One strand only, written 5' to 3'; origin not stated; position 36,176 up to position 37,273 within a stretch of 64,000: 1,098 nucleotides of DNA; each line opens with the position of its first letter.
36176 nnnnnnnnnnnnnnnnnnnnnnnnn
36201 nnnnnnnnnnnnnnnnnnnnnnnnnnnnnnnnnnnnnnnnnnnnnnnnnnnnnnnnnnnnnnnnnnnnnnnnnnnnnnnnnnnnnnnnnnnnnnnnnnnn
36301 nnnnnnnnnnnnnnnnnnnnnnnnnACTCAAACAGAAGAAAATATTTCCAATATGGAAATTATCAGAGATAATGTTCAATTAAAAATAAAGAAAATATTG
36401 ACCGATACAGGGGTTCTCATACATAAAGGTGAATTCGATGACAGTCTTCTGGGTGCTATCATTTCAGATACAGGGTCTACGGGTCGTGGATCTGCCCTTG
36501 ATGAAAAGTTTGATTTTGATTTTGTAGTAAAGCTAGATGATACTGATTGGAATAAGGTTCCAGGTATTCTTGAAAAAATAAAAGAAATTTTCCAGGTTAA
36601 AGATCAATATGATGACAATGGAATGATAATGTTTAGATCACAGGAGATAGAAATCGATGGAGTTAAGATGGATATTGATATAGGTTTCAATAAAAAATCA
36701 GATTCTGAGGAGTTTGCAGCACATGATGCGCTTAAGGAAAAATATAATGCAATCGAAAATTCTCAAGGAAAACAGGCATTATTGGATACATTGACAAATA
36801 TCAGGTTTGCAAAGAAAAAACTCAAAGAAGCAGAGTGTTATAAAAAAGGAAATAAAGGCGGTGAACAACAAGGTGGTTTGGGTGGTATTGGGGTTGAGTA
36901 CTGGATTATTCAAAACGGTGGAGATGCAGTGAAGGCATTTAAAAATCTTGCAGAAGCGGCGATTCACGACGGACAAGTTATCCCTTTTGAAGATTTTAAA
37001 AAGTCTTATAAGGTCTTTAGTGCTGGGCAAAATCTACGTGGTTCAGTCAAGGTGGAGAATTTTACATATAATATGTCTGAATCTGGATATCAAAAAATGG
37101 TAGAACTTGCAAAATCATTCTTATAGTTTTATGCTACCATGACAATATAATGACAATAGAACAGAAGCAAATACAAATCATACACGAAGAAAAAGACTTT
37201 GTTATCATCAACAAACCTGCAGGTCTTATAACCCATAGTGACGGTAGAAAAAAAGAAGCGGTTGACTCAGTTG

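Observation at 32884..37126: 1360-aa protein with a C-terminal CD-NTase/pol-beta-like nucleotidyltransferase core, preceded by a 51-aa ORF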

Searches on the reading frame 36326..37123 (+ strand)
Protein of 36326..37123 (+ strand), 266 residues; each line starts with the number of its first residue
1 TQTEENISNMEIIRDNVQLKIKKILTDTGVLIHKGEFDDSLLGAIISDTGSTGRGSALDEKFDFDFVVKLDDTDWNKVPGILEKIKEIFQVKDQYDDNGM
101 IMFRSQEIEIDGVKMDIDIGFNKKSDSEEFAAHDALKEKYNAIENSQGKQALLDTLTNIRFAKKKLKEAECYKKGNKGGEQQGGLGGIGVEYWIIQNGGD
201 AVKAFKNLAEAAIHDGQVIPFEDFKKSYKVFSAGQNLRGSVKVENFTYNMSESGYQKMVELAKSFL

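Call 87: search_solved_structures(query=A9, max_evalue=10, show_alignments=4)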
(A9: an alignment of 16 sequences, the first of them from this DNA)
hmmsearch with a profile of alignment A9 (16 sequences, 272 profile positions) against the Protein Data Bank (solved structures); distinct sequences matched with E-value up to 10: 3.
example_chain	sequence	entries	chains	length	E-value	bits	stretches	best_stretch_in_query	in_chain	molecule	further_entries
7btg_A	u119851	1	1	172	0.19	14.5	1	26-87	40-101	GEO10716p1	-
3rof_A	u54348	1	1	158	0.84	12.3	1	60-90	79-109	Low molecular weight protein-tyrosine-phosphatase ptpA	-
6g8t_A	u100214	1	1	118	1.2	11.9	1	65-111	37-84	Golgi reassembly-stacking protein 1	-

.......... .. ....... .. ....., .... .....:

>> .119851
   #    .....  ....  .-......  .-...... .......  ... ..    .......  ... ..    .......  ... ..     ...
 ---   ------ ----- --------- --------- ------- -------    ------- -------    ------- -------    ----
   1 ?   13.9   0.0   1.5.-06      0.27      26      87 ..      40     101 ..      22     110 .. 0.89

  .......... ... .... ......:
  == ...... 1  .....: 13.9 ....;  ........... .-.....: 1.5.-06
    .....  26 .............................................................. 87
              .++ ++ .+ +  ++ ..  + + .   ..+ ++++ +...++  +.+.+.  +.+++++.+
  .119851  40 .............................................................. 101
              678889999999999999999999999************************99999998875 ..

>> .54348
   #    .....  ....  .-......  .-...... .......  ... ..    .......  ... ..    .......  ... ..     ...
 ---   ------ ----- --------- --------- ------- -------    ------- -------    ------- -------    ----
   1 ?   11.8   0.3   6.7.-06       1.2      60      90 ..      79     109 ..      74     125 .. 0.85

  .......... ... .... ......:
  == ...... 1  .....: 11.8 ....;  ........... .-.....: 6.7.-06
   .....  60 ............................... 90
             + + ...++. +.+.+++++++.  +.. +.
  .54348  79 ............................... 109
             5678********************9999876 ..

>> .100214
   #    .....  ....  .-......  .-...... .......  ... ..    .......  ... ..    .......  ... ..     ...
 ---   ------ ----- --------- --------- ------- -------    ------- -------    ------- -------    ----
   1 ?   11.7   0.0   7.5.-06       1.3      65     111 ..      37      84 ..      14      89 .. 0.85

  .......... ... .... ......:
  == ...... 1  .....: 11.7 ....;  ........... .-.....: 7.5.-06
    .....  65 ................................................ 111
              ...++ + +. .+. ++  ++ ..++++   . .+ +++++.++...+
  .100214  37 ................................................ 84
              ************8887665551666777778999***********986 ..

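Call 88: search_protein_families(library=pfam, alignment_id=A9, max_evalue=1)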
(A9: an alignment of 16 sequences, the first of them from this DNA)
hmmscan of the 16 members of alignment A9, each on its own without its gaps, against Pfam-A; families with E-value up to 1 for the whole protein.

A. member 1, seq(266 aa): 1 family
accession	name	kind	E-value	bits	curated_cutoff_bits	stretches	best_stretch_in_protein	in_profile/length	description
PF18144.7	SMODS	-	0.031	14.9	26.5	1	50-124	53-134/164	Second Messenger Oligonucleotide or Dinucleotide Synthetase domain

B. families by the number of members that match (of 16 scanned): 7 families
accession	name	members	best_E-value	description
PF01909.29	NTP_transf_2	7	1.2e-06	Nucleotidyltransferase domain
PF18144.7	SMODS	5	0.028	Second Messenger Oligonucleotide or Dinucleotide Synthetase domain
PF20439.3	SpoIVA_C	1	0.025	Sporulation stage IV protein A, C-terminal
PF05596.16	Taeniidae_ag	1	0.082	Taeniidae antigen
PF14056.11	DUF4250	1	0.14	Domain of unknown function (DUF4250)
PF09403.15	FadA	1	0.17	Adhesion protein FadA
PF07933.20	DUF1681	1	0.2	Protein of unknown function (DUF1681)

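Call 89: search_protein_families(library=padloc, alignment_id=A9, max_evalue=1)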
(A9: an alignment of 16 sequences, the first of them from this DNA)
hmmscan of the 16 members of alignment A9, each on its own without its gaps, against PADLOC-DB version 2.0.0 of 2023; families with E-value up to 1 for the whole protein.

A. member 1, seq(266 aa): 3 families
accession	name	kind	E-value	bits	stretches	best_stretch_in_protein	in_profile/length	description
PDLC00803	Cyclase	-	5.7e-05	20.9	1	46-128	47-123/253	oligonucleotide-cyclase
PDLC00822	Cyclase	-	0.0017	15.7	1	50-148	52-152/375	oligonucleotide-cyclase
PDLC00776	Cyclase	-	0.013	12.9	1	47-90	47-90/287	oligonucleotide-cyclase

B. families by the number of members that match (of 16 scanned): 18 families
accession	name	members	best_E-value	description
PDLC00803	Cyclase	10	2.5e-05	oligonucleotide-cyclase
PDLC00776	Cyclase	8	6.8e-05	oligonucleotide-cyclase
PDLC00796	Cyclase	3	8e-05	oligonucleotide-cyclase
PDLC00786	Cyclase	2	0.0041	oligonucleotide-cyclase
PDLC00794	Cyclase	1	3.6e-05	oligonucleotide-cyclase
PDLC01813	CARF1--CARF_HEPN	1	0.0002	-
PDLC04905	PDC-S09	1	0.00042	-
PDLC04902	PDC-S09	1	0.00047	-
PDLC00801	Cyclase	1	0.00083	oligonucleotide-cyclase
PDLC00790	Cyclase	1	0.00083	oligonucleotide-cyclase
PDLC04904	PDC-S09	1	0.00084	-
PDLC00804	Cyclase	1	0.00088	oligonucleotide-cyclase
PDLC00788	Cyclase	1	0.0016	oligonucleotide-cyclase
PDLC00822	Cyclase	1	0.0017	oligonucleotide-cyclase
PDLC00792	Cyclase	1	0.0024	oligonucleotide-cyclase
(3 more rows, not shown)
